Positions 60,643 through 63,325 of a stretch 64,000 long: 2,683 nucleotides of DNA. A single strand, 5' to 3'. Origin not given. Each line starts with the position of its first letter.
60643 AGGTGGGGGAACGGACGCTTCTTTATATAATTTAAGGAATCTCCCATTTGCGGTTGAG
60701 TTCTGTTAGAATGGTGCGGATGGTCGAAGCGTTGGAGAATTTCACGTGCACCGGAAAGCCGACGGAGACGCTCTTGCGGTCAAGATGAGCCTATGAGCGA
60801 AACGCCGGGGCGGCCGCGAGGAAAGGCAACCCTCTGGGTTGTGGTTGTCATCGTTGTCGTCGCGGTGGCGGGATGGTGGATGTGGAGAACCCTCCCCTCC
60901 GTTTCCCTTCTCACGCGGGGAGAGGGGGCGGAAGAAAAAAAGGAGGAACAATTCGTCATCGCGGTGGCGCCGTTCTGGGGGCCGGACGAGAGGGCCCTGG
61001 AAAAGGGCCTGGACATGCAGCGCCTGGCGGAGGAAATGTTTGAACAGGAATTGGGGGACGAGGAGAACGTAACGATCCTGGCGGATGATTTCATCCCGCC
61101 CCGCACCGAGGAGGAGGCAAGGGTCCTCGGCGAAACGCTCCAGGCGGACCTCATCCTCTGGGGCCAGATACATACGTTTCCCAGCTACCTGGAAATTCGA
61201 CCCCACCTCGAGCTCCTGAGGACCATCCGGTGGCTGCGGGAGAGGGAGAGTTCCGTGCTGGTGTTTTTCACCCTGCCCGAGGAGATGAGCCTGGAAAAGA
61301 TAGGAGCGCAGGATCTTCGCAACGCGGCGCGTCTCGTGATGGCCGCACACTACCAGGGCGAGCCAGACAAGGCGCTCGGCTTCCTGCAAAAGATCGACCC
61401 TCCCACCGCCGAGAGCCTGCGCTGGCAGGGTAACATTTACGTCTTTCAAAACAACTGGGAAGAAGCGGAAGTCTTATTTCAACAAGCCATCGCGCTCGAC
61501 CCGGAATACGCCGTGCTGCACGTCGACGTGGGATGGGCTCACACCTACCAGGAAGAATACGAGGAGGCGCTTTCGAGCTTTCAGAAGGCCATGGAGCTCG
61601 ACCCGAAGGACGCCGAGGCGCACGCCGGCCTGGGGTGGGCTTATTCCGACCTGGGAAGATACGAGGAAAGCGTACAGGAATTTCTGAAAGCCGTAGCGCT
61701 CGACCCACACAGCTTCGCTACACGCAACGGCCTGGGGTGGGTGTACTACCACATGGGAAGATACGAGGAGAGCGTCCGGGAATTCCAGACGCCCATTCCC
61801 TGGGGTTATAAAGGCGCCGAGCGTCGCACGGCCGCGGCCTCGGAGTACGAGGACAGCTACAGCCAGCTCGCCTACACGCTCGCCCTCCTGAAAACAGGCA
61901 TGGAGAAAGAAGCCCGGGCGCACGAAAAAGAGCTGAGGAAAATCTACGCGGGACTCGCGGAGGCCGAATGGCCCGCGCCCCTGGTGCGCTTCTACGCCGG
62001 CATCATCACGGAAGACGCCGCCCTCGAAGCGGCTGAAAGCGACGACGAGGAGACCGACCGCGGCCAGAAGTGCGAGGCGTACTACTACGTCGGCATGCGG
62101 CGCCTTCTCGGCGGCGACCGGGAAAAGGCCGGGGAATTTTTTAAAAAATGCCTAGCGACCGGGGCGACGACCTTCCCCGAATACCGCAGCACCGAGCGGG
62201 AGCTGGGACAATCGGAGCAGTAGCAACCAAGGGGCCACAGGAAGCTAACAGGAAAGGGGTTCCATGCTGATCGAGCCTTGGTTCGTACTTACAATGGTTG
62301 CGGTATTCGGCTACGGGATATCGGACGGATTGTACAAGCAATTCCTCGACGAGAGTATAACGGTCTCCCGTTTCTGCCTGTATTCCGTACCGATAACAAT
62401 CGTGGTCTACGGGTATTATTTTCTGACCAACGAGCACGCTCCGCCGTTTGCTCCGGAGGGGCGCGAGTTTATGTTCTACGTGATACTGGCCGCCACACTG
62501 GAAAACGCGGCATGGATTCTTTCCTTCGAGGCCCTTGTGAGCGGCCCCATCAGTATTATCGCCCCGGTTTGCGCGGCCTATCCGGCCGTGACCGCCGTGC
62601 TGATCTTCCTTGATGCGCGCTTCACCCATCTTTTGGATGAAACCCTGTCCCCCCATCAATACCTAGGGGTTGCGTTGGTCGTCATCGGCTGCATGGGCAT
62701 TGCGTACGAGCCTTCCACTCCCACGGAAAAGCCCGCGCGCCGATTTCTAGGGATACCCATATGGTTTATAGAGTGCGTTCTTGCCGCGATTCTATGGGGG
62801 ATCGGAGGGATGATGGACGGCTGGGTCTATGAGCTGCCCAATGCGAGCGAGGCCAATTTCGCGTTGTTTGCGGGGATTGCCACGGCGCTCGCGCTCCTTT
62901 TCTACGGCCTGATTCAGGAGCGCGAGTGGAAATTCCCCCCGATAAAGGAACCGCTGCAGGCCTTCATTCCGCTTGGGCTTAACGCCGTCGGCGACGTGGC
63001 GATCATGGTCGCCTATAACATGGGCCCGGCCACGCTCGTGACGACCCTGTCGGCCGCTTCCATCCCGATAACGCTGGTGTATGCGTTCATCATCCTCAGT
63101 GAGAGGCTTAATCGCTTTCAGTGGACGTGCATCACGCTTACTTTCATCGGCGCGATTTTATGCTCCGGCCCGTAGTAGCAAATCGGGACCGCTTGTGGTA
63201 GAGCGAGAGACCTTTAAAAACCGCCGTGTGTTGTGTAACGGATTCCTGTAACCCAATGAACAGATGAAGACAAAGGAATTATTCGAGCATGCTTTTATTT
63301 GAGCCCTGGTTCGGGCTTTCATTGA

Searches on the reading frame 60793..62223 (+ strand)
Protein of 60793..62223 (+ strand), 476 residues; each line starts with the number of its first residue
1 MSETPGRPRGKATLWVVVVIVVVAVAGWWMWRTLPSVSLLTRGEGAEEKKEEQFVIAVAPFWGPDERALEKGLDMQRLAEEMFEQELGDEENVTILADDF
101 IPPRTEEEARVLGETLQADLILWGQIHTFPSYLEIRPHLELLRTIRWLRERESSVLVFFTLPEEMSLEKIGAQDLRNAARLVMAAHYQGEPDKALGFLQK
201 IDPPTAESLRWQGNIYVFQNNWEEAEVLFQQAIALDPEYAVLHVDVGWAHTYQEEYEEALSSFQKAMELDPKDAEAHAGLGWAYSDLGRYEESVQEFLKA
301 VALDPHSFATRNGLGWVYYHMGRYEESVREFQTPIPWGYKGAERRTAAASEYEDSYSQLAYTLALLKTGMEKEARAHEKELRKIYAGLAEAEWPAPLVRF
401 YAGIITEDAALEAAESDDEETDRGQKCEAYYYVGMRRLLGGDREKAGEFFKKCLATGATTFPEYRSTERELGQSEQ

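Call 13: search_protein_families(library=pfam, proteins=[window:60793-62223:+], max_evalue=0.01)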
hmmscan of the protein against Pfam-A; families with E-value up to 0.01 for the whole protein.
window:60793-62223:+ (476 aa): 18 families
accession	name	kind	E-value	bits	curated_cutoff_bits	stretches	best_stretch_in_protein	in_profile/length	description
PF07719.23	TPR_2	-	2.2e-30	102.7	27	3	274-306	1-33/34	Tetratricopeptide repeat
PF00515.34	TPR_1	-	3.2e-27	93.6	27.8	3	274-306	1-33/34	Tetratricopeptide repeat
PF13414.12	TPR_11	-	1.6e-24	85.8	26.8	3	249-288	3-42/42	TPR repeat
PF13431.12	TPR_17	-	1.8e-21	75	24.4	2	263-295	2-34/34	Tetratricopeptide repeat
PF13181.12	TPR_8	-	2.4e-21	74.4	25.7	2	274-305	1-32/34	Tetratricopeptide repeat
PF13432.12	TPR_16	-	5.9e-20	71.8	32.7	3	247-307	4-64/65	Tetratricopeptide repeat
PF14559.12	TPR_19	-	1.6e-18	67.2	25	2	253-295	4-46/68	Tetratricopeptide repeat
PF13176.12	TPR_7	-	3.7e-17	61.3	27.9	0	247-274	6-35/36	Tetratricopeptide repeat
PF13424.12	TPR_12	-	2.3e-15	57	30.1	2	205-271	2-76/77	Tetratricopeptide repeat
PF13374.12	TPR_10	-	2.7e-14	53.1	27.5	0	309-329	3-23/42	Tetratricopeptide repeat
PF13428.12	TPR_14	-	1.2e-11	44.5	23.5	0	243-280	4-41/44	Tetratricopeptide repeat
PF13174.12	TPR_6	-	4.3e-11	43.1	26.3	0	208-238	2-32/33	Tetratricopeptide repeat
PF13371.12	TPR_9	-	8.3e-09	35.8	35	1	214-277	3-66/73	Tetratricopeptide repeat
PF07721.20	TPR_4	-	1.9e-07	31.5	27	0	274-293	1-20/26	Tetratricopeptide repeat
PF13429.12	TPR_15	-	7.4e-05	22.7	26.2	1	255-299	161-204/280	Tetratricopeptide repeat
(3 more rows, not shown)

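Call 40: find_homologous_proteins(query=window:60793-62223:+, max_evalue=1e-30)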
Query window:60793-62223:+ (476 aa): 31 proteins with E <= 1e-30 among 8000 candidates.
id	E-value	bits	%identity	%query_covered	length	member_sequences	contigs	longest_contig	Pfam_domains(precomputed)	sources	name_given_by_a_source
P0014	0.0e+0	1077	100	100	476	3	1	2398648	PF13431.13,PF13414.13,PF13176.13,PF13428.13,PF13374.13,PF07721.21,PF14559.13,PF13371.13,PF00515.35,PF13424.13,PF21033.5,PF13432.13,PF13429.13,PF13181.13,PF07719.24,PF13174.13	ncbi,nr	ncbi:MAG: tetratricopeptide repeat protein [Acidobacteriota bacterium]|nr:MAG: tetratricopeptide rep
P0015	1.1e-281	953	89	100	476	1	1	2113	PF13431.13,PF13414.13,PF13176.13,PF13428.13,PF13374.13,PF14559.13,PF13371.13,PF00515.35,PF13424.13,PF21033.5,PF13432.13,PF13429.13,PF13181.13,PF07719.24,PF13174.13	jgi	jgi:tetratricopeptide (TPR) repeat protein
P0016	2.5e-280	949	88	100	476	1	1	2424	PF13431.13,PF13414.13,PF13176.13,PF13428.13,PF13374.13,PF07721.21,PF14559.13,PF13371.13,PF00515.35,PF12895.14,PF13424.13,PF21033.5,PF13432.13,PF13429.13,PF13181.13,PF07719.24,PF13174.13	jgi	jgi:Tfp pilus assembly protein PilF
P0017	1.1e-153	531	52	88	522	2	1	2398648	PF13431.13,PF23914.2,PF07720.19,PF13414.13,PF13176.13,PF13428.13,PF13374.13,PF14559.13,PF13371.13,PF00515.35,PF12895.14,PF13424.13,PF21033.5,PF13432.13,PF13429.13,PF13181.13,PF14561.13,PF07719.24,PF13174.13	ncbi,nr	ncbi:MAG: tetratricopeptide repeat protein [Acidobacteriota bacterium]|nr:MAG: tetratricopeptide rep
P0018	5.2e-153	529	51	89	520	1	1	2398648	PF13431.13,PF23914.2,PF13414.13,PF13176.13,PF13428.13,PF13374.13,PF14559.13,PF13371.13,PF00515.35,PF12895.14,PF13424.13,PF21033.5,PF13432.13,PF13181.13,PF14561.13,PF07719.24,PF13174.13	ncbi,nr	ncbi:MAG: tetratricopeptide repeat protein [Acidobacteriota bacterium]|nr:MAG: tetratricopeptide rep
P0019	9.4e-150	518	49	99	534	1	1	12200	PF13431.13,PF23914.2,PF13414.13,PF13176.13,PF13428.13,PF13374.13,PF14559.13,PF13371.13,PF00515.35,PF12895.14,PF13424.13,PF21033.5,PF13432.13,PF13181.13,PF14561.13,PF07719.24,PF13174.13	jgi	jgi:tetratricopeptide (TPR) repeat protein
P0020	8.0e-148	512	50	89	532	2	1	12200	PF13431.13,PF23914.2,PF07720.19,PF13414.13,PF13176.13,PF13428.13,PF13374.13,PF07721.21,PF14559.13,PF24575.2,PF13371.13,PF00515.35,PF12895.14,PF13424.13,PF21033.5,PF13432.13,PF13429.13,PF13181.13,PF14561.13,PF07719.24,PF13174.13,PF20308.5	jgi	jgi:Flp pilus assembly protein TadD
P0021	3.1e-147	510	52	99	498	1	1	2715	PF13431.13,PF23914.2,PF13414.13,PF13176.13,PF13428.13,PF13374.13,PF07721.21,PF14559.13,PF24575.2,PF13371.13,PF00515.35,PF12895.14,PF13424.13,PF13432.13,PF13429.13,PF13181.13,PF14561.13,PF07719.24,PF13174.13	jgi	jgi:tetratricopeptide (TPR) repeat protein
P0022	2.0e-145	504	48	99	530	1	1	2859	PF13431.13,PF23914.2,PF13414.13,PF13176.13,PF13428.13,PF13374.13,PF07721.21,PF14559.13,PF24575.2,PF13371.13,PF00515.35,PF12895.14,PF13424.13,PF21033.5,PF13432.13,PF13181.13,PF14561.13,PF07719.24,PF13174.13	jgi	jgi:tetratricopeptide (TPR) repeat protein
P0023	3.6e-138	480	46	99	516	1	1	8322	PF13431.13,PF13414.13,PF13176.13,PF13428.13,PF13374.13,PF07721.21,PF14559.13,PF13371.13,PF00515.35,PF13424.13,PF13432.13,PF13429.13,PF13181.13,PF07719.24,PF13174.13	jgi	jgi:tetratricopeptide (TPR) repeat protein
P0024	3.4e-137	477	51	97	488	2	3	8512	PF13431.13,PF23914.2,PF13414.13,PF13176.13,PF13428.13,PF13374.13,PF14559.13,PF13371.13,PF00515.35,PF12895.14,PF13424.13,PF21033.5,PF13432.13,PF13429.13,PF13181.13,PF07719.24,PF13174.13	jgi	jgi:tetratricopeptide (TPR) repeat protein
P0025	1.3e-134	468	50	99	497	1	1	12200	PF13431.13,PF23914.2,PF13414.13,PF13176.13,PF13428.13,PF13374.13,PF07721.21,PF14559.13,PF13371.13,PF00515.35,PF12895.14,PF13424.13,PF13432.13,PF13181.13,PF07719.24,PF13174.13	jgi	jgi:tetratricopeptide (TPR) repeat protein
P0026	3.4e-131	457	46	99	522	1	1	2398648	PF13431.13,PF23914.2,PF13414.13,PF13428.13,PF14559.13,PF13371.13,PF00515.35,PF13424.13,PF13432.13,PF13181.13,PF07719.24,PF13174.13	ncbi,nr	ncbi:MAG: tetratricopeptide repeat protein [Acidobacteriota bacterium]|nr:MAG: tetratricopeptide rep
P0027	5.8e-129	449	47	99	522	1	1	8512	PF13431.13,PF23914.2,PF13414.13,PF13428.13,PF14559.13,PF13371.13,PF00515.35,PF13424.13,PF13432.13,PF13181.13,PF07719.24,PF13174.13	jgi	jgi:tetratricopeptide (TPR) repeat protein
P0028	3.1e-126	440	45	99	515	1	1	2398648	PF13431.13,PF13414.13,PF13176.13,PF13428.13,PF14559.13,PF13371.13,PF00515.35,PF13424.13,PF13432.13,PF13429.13,PF13181.13,PF07719.24,PF13174.13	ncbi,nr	ncbi:MAG: tetratricopeptide repeat protein [Acidobacteriota bacterium]|nr:MAG: tetratricopeptide rep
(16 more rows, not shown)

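Call 42: find_encoding_contigs(protein=P0015, flank=5000, max_places=4)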
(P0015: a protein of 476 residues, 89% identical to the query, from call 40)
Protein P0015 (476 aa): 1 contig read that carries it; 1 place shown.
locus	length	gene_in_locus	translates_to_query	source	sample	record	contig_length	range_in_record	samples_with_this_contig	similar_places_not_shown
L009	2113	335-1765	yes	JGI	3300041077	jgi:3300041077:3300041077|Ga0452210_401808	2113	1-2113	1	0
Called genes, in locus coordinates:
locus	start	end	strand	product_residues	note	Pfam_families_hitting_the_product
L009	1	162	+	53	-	?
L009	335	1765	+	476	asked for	PF07719:TPR_2 (weak), PF13424:TPR_12 (weak), PF13432:TPR_16 (weak), PF00515:TPR_1 (weak), PF13414:TPR_11, PF13424:TPR_12, PF13432:TPR_16, PF14559:TPR_19, +14 more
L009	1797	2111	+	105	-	?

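Call 43: find_encoding_contigs(protein=P0016, flank=5000, max_places=4)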
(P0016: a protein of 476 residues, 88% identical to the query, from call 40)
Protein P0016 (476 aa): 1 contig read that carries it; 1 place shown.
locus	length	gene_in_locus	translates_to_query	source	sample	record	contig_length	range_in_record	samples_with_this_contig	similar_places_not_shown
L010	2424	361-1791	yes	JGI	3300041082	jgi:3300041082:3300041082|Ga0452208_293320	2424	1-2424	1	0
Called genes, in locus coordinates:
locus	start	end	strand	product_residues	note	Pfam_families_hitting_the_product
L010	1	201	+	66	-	PF00892:EamA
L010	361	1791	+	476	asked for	PF13429:TPR_15 (weak), PF13424:TPR_12, PF13371:TPR_9 (weak), PF00515:TPR_1 (weak), PF07719:TPR_2 (weak), PF13414:TPR_11, PF13432:TPR_16, PF14559:TPR_19, +12 more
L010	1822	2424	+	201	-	?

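Call 72: search_protein_families(library=ncbifam, proteins=[window:60793-62223:+], max_evalue=0.001)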
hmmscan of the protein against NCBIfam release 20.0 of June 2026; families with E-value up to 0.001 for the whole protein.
window:60793-62223:+ (476 aa): 23 families
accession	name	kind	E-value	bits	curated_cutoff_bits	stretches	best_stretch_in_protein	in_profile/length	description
NF008391.2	PRK11189.1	equivalog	5.2e-22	78.7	250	2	262-473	87-283/297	lipoprotein NlpI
NF040959.1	MamA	equivalog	2.6e-18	66.2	200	1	185-332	47-197/204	magnetosome protein MamA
TIGR02521.1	type_IV_pilW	equivalog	4.4e-16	59.1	154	1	242-332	33-123/234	type IV pilus biogenesis/stability protein PilW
NF047371.1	FlcA_CTERM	equivalog_domain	5.7e-16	58.1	300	2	212-301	444-534/646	periplasmic flagellar collar protein FlcA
TIGR02552.1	LcrH_SycD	equivalog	1.1e-14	54.3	104.8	2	247-339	25-117/136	SycD/LcrH family type III secretion system chaperone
TIGR02917.1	PEP_TPR_lipo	equivalog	1.3e-13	49.8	312.2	1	185-329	749-892/899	XrtA/PEP-CTERM system TPR-repeat protein PrsT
NF033762.1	social_mot_Tgl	equivalog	7.3e-11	41.9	225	1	223-332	48-160/252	social motility TPR repeat lipoprotein Tgl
NF033758.1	gliding_GltE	equivalog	2.7e-09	36.5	225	1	200-306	216-322/411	adventurous gliding motility TPR repeat lipoprotein GltE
TIGR04510.1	mod_pep_cyc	subfamily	4.1e-09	35.5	400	1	213-329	405-522/814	putative peptide modification system cyclase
NF047558.1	TPR_END_plus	domain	1.7e-08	34.2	32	0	250-275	9-34/56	TPR end-of-group domain-containing protein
NF008520.0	PRK11447.1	equivalog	1.7e-07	29.5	858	1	228-308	259-337/1157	cellulose synthase complex outer membrane protein BcsC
TIGR00990.1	3a0801s09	subfamily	7.6e-07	28.1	757.25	1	199-332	324-457/615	mitochondrial import receptor subunit TOM70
NF052415.1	T3SS_chap_SctY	equivalog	8.5e-07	29.5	70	1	205-294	5-97/106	type III secretion apparatus assembly chaperone SctY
NF047507.1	TPR_BatC_Lepto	exception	8.2e-06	25.4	175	0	255-317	73-139/214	TPR repeat-containing protein BatC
NF033920.0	C39_PA2778_fam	equivalog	1e-05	25.1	150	0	205-304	153-254/255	PA2778 family cysteine peptidase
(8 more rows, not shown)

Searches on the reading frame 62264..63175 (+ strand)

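Call 13: search_protein_families(library=pfam, proteins=[window:62264-63175:+], max_evalue=0.01)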
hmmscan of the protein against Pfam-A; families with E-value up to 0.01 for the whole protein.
window:62264-63175:+ (303 aa): 4 families
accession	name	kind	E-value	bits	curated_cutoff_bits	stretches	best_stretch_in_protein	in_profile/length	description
PF00892.27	EamA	-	5e-18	66.1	28.2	2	169-300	5-133/135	EamA-like transporter family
PF05653.20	Mg_trans_NIPA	-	4.7e-10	39.6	26.2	1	240-299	59-118/295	Magnesium transporter NIPA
PF09880.14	DUF2107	-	0.00013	22.4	27.5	0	225-277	19-69/73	Predicted membrane protein (DUF2107)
PF08627.16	CRT-like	-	0.0024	17.3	26.9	0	232-298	69-136/335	CRT-like, chloroquine-resistance transporter-like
